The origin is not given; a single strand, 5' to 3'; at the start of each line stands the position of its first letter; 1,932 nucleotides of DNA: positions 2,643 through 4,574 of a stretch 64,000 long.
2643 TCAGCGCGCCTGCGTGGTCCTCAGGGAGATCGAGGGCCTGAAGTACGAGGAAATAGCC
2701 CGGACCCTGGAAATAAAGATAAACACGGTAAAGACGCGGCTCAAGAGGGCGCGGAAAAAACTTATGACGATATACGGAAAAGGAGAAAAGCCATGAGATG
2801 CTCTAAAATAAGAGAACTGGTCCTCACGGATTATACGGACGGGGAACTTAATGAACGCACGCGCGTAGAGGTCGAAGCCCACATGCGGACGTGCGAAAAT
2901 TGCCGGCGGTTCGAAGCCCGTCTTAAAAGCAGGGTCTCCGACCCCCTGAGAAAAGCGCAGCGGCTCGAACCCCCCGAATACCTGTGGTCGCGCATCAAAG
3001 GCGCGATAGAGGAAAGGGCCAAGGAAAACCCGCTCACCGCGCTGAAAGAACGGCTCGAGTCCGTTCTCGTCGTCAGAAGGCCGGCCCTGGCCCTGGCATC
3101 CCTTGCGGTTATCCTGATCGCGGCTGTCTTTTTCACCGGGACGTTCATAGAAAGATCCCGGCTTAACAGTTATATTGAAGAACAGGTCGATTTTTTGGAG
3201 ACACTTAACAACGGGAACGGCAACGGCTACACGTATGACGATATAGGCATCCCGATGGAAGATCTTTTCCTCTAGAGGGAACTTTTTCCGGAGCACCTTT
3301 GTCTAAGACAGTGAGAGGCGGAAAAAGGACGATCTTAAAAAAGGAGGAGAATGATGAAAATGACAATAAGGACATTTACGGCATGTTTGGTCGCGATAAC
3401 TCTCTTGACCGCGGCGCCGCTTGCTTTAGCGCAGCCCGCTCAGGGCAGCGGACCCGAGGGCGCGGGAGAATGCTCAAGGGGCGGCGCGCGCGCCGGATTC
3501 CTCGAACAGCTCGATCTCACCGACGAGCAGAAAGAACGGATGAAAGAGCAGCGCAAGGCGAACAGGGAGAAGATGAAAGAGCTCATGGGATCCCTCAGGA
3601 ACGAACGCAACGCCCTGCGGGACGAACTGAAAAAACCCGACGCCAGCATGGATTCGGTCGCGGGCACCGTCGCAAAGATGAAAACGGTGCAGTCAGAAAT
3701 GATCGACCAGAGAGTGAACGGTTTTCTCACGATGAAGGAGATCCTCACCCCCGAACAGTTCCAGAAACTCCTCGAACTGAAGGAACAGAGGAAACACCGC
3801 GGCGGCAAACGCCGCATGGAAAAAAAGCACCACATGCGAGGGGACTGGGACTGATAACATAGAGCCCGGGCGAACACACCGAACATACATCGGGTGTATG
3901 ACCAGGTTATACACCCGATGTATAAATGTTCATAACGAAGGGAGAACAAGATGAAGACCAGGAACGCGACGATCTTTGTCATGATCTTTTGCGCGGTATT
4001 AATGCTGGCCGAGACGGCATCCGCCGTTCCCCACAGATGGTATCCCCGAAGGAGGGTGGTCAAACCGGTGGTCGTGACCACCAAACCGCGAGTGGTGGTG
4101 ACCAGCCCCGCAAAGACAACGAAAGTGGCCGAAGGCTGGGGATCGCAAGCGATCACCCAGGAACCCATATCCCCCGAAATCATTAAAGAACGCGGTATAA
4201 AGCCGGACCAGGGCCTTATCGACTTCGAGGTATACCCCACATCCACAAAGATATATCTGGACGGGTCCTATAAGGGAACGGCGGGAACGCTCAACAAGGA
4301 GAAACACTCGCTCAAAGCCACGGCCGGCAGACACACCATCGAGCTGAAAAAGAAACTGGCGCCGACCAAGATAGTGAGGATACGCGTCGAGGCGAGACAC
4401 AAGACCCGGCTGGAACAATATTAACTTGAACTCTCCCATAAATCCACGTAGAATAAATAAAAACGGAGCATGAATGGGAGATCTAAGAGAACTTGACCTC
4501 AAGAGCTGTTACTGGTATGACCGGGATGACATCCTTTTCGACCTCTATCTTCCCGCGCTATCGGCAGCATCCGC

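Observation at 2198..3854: Self-contained envelope-stress module: autoregulated ECF sigma / zf-HC2 anti-sigma / CpxP-Spy-like gene, each behind a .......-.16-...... promoter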

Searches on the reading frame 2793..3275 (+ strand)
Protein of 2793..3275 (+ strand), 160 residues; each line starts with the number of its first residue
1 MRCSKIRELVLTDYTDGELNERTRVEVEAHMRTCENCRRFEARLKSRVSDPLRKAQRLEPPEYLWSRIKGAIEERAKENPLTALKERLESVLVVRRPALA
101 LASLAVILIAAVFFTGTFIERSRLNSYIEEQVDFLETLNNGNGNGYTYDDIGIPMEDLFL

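Call 5: search_protein_families(library=pfam, proteins=[window:2793-3275:+], max_evalue=0.01)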
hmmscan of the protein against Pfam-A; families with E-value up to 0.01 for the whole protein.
window:2793-3275:+ (160 aa): 1 family
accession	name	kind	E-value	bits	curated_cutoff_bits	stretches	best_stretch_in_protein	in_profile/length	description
PF13490.11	zf-HC2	-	7.3e-10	39.2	22.2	1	11-38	8-35/35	Putative zinc-finger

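Call 10: search_protein_families(library=ncbifam, proteins=[window:2793-3275:+], max_evalue=0.01)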
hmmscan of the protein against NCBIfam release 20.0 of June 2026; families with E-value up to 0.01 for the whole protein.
window:2793-3275:+ (160 aa): 5 families
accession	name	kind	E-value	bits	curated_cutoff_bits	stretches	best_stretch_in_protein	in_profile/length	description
NF052375.1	antisigma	equivalog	4.2e-12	46.5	100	1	11-116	2-105/217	anti-sigma factor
NF052368.1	antisigmaE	subfamily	3.1e-08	33.3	50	1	2-44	3-44/48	anti-sigma factor family protein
TIGR03988.1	antisig_RsrA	equivalog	1.3e-05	25.2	62.5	1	3-74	2-72/77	mycothiol system anti-sigma-R factor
TIGR02451.1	anti_sig_ChrR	subfamily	6.4e-05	22.9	124.5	1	7-82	4-79/216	ChrR family anti-sigma-E factor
NF010501.0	PRK13920.1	subfamily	0.0075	15.9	225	1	5-121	3-109/213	putative anti-sigmaE protein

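Call 40: search_solved_structures(query=A3, max_evalue=1)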
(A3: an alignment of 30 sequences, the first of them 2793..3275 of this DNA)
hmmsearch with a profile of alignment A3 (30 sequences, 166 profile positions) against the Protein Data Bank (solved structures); distinct sequences matched with E-value up to 1: 7.
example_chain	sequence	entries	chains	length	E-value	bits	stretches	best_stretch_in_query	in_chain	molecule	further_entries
5wuq_C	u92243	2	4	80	1e-07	35.2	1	1-78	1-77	Anti-sigma-W factor RsiW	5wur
3hug_B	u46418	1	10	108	0.036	17.2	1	14-45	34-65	PROBABLE CONSERVED MEMBRANE PROTEIN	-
2q1z_B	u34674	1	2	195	0.05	16.7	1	6-44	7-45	Anti-Sigma factor ChrR, transcriptional activator ChrR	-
2z2s_B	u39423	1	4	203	0.053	16.6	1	6-44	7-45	Anti-Sigma factor ChrR, transcriptional activator ChrR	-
5z3g_Z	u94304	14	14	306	0.061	16.4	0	44-84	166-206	Protein MAK16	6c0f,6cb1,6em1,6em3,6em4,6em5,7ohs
5xvq_A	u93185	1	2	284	0.66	13.1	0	3-22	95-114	Nicotinamide N-methyltransferase (NNMT)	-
8rlz_A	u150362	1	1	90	0.68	13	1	14-38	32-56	Antisigma factor DdvA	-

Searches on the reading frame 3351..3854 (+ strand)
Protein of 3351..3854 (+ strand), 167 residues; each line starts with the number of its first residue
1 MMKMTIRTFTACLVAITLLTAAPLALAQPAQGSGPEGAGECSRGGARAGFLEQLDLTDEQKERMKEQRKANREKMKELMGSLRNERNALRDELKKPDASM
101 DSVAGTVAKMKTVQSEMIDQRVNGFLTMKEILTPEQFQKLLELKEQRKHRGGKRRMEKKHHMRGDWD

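Call 5: search_protein_families(library=pfam, proteins=[window:3351-3854:+], max_evalue=0.01)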
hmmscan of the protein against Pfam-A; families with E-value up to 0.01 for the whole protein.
window:3351-3854:+ (167 aa): 5 families
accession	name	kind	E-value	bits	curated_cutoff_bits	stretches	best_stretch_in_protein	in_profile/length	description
PF13801.11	Metal_resist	-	6.1e-11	43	29.2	1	13-138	2-124/125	Heavy-metal resistance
PF07813.17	LTXXQ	-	6.5e-08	33.7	24.3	1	50-142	9-98/100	LTXXQ motif family protein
PF05285.17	SDA1_dom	-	1.8e-05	25.7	27.8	1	57-156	14-109/151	SDA1, conserved domain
PF20781.2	TssR_C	-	0.0011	19.6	25.7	1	63-149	27-112/141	TssR C-terminal domain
PF16231.10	DUF4890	-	0.0068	17.4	29.7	1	53-138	26-107/109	Domain of unknown function (DUF4890)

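Call 10: search_protein_families(library=ncbifam, proteins=[window:3351-3854:+], max_evalue=0.01)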
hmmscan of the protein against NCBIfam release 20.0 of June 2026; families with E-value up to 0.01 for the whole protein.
window:3351-3854:+ (167 aa): 2 families
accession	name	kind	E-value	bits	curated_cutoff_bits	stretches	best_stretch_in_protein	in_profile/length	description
NF009391.0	PRK12750.1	equivalog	3.1e-15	56.5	148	1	10-160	10-164/170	CpxP family protein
NF007769.1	PRK10455.1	equivalog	4.9e-11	43.2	174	1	7-150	2-150/160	ATP-independent periplasmic protein-refolding chaperone Spy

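Call 36: search_solved_structures(query=A2, max_evalue=1, show_alignments=2)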
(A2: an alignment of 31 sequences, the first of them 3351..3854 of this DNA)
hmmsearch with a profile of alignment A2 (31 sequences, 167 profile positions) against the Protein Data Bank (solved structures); distinct sequences matched with E-value up to 1: 37.
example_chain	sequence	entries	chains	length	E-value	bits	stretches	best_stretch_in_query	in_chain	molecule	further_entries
3oeo_A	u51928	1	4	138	8.6e-11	44.9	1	26-152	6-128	Spheroplast protein Y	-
3o39_A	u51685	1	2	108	9e-10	41.6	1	41-146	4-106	Periplasmic protein related to spheroblast formation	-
5ihf_A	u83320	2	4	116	7.4e-08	35.4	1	47-145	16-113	VirG-like protein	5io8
5wnw_A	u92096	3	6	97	1.8e-07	34.2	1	50-146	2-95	Periplasmic chaperone Spy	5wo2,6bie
3lay_A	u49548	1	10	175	2.1e-07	33.9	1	1-125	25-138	Zinc resistance-associated protein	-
5wo1_A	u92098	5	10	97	1.3e-06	31.3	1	50-146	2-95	Periplasmic chaperone Spy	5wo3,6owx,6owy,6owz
8tsh_E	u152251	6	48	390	0.0035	20.2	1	67-121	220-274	Capsular biosynthesis protein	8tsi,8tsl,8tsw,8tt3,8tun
3itf_A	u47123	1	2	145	0.0086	18.9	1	40-151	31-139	Periplasmic adaptor protein cpxP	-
4clv_A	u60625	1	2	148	0.022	17.6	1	14-134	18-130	NICKEL-COBALT-CADMIUM RESISTANCE PROTEIN NCCX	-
3zg1_A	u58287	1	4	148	0.028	17.2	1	1-134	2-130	NICKEL AND COBALT RESISTANCE PROTEIN CNRR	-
2y3h_A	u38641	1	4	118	0.029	17.2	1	47-134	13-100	NICKEL AND COBALT RESISTANCE PROTEIN CNRR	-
3qzc_A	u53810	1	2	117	0.03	17.2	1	46-153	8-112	Periplasmic protein CpxP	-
4wwb_A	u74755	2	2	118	0.044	16.6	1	47-134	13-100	Nickel and cobalt resistance protein CnrR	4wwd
2y39_A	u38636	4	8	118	0.057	16.2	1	47-134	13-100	NICKEL AND COBALT RESISTANCE PROTEIN CNRR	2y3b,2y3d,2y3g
3epv_A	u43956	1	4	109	0.09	15.6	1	60-134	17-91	Nickel and cobalt resistance protein cnrR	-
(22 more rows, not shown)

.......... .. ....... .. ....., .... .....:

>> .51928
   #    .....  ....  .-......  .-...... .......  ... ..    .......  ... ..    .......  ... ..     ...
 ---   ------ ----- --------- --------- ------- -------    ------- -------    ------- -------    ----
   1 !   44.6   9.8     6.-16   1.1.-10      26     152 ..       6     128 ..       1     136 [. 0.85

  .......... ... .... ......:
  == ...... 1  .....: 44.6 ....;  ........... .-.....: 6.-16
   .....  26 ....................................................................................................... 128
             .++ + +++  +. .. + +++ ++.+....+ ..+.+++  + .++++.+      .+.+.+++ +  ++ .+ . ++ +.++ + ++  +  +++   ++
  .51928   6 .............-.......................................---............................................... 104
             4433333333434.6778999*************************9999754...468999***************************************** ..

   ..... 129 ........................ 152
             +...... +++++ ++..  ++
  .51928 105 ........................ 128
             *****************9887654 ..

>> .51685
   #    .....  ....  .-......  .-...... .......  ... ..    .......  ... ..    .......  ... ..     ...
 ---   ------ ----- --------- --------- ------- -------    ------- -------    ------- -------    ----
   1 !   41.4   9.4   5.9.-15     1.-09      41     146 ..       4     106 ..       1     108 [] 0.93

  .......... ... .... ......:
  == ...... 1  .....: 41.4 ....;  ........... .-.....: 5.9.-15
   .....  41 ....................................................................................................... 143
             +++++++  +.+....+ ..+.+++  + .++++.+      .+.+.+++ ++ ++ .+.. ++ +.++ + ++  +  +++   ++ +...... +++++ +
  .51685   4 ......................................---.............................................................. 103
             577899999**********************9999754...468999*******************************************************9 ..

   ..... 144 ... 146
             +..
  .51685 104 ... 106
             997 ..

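Call 61: find_homologous_proteins(query=window:3351-3854:+, max_evalue=1e-8)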
Query window:3351-3854:+ (167 aa): 13 proteins with E <= 1e-8 among 338 candidates.
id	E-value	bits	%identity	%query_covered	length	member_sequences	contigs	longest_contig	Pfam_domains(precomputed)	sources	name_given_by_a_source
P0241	2.1e-101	354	100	99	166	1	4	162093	PF05285.18,PF13801.12,PF07813.18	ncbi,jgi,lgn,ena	-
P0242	6.7e-28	116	39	99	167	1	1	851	PF13801.12,PF16231.12,PF07813.18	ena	-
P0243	1.5e-22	98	41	93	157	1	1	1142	PF13801.12,PF07813.18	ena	-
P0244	4.8e-21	94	36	92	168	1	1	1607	PF13801.12,PF07813.18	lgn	-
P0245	2.0e-18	85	34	95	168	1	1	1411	PF13801.12,PF07813.18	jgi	jgi:Spy/CpxP family protein refolding chaperone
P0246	2.5e-17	81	37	90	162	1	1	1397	PF13801.12,PF07813.18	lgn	-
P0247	7.2e-17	80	38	94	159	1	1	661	PF13801.12,PF16231.12,PF07813.18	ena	-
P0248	1.4e-16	79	36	96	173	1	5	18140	PF13801.12,PF07813.18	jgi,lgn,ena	-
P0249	7.3e-16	77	38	93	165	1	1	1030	PF13801.12,PF16231.12,PF07813.18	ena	-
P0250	3.0e-15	75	35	88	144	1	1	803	PF13801.12,PF16231.12,PF07813.18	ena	-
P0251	3.7e-14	71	34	87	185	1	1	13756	PF13801.12,PF07813.18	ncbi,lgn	-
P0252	1.9e-11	62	33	84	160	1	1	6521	PF13801.12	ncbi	ncbi:MAG: Spy/CpxP family protein refolding chaperone [bacterium]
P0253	8.4e-9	54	31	86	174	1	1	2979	PF13801.12,PF07813.18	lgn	-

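Call 67: predict_structure(alignment_id=A4)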
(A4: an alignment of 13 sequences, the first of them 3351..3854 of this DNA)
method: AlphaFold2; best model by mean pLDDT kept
length: 167 residues; sequences in the alignment: 13
mean_pLDDT: 78.2   pTM: 0.58
mean pLDDT of the five models: 78.2, 77.7, 75.3, 75.3, 74.9
residues with pLDDT >= 90: 89; 70-90: 13; 50-70: 42; < 50: 23
segments of 3 or more residues with pLDDT < 50: 27-45
pLDDT, mean of each block of 10 residues (from residue 1): 56 66 50 39 54 89 94 96 97 95 97 97 95 95 87 62 53
secondary structure, 60 per line:
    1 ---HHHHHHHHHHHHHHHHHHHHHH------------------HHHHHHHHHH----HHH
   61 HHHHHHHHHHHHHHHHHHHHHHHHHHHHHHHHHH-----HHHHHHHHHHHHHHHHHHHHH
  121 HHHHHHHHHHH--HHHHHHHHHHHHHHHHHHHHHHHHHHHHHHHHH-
elements in order: H4-25 H44-53 H58-94 H100-131 H134-166

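Call 69: fold_search(model_id=the predicted structure, library=pdb)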
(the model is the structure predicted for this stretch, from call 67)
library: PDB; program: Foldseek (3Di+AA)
matches with E <= 10: 608; with E <= 0.001: 0
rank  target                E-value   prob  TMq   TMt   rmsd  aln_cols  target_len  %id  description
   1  3itf_A                1.0e-02  1.00  0.33  0.45   6.5       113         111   21  Structural basis for the inhibitory function of the CPXP adaptor protein (released 2011-01-26)
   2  3qzc_A                1.3e-02  1.00  0.36  0.52   7.4       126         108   19  Structure of the periplasmic stress response protein CpxP (released 2011-03-23)
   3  2y39                  2.0e-02  1.00  0.47  0.68   4.4       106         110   18  Ni-bound form of Cupriavidus metallidurans CH34 CnrXs (released 2011-03-30)
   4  5io8_A                2.2e-02  1.00  0.37  0.54   5.5        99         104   21  Salmonella Typhimurium VirG-like (STV) protein at 2.19 Angstrom resolution solved by Iodine SAD. (released 2017-03-15)
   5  2y3b                  2.3e-02  1.00  0.45  0.65   4.4       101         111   18  Co-bound form of Cupriavidus metallidurans CH34 CnrXs (released 2011-03-30)
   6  3zg1_D                2.3e-02  1.00  0.47  0.68   3.9       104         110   17  NI-BOUND FORM OF M123A MUTANT OF CUPRIAVIDUS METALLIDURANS CH34 CNRXS (released 2013-10-23)
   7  3lay_F                2.5e-02  1.00  0.37  0.69   3.1        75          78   17  Alpha-Helical barrel formed by the decamer of the zinc resistance-associated protein (STM4172) from Salmonella enteric (released 2010-01-19)
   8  3lay_H                2.5e-02  1.00  0.36  0.67   3.2        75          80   17  Alpha-Helical barrel formed by the decamer of the zinc resistance-associated protein (STM4172) from Salmonella enteric (released 2010-01-19)
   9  3epv_A                2.8e-02  1.00  0.48  0.71   3.9       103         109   17  X-ray Structure of the Metal-sensor CnrX in both the Apo- and Copper-bound Forms (released 2008-11-25)
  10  3lay_D                3.0e-02  1.00  0.38  0.71   3.2        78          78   17  Alpha-Helical barrel formed by the decamer of the zinc resistance-associated protein (STM4172) from Salmonella enteric (released 2010-01-19)
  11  2y3h_B                3.0e-02  1.00  0.47  0.68   4.4       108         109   18  E63Q mutant of Cupriavidus metallidurans CH34 CnrXs (released 2011-03-30)
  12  4wwb                  3.2e-02  1.00  0.47  0.67   4.4       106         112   18  High-resolution structure of the Ni-bound form of the Y135F mutant of C. metallidurans CnrXs (released 2015-02-11)
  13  2y3h_C                3.2e-02  1.00  0.47  0.68   4.2       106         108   18  E63Q mutant of Cupriavidus metallidurans CH34 CnrXs (released 2011-03-30)
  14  2y3h_A                3.2e-02  1.00  0.47  0.68   4.5       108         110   18  E63Q mutant of Cupriavidus metallidurans CH34 CnrXs (released 2011-03-30)
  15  3lay_A                3.6e-02  1.00  0.39  0.74   3.0        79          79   18  Alpha-Helical barrel formed by the decamer of the zinc resistance-associated protein (STM4172) from Salmonella enteric (released 2010-01-19)
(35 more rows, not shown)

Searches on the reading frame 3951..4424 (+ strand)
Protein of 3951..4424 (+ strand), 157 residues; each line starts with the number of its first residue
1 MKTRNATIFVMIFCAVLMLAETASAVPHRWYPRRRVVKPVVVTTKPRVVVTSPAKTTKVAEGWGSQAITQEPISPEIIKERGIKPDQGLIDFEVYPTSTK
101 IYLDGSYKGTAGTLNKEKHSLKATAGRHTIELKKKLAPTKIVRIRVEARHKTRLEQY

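Call 5: search_protein_families(library=pfam, proteins=[window:3951-4424:+], max_evalue=0.01)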
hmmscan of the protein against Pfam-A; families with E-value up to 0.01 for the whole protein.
window:3951-4424:+ (157 aa): 0 families

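Call 10: search_protein_families(library=ncbifam, proteins=[window:3951-4424:+], max_evalue=0.01)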
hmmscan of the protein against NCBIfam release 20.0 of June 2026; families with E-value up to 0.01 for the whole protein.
window:3951-4424:+ (157 aa): 0 families
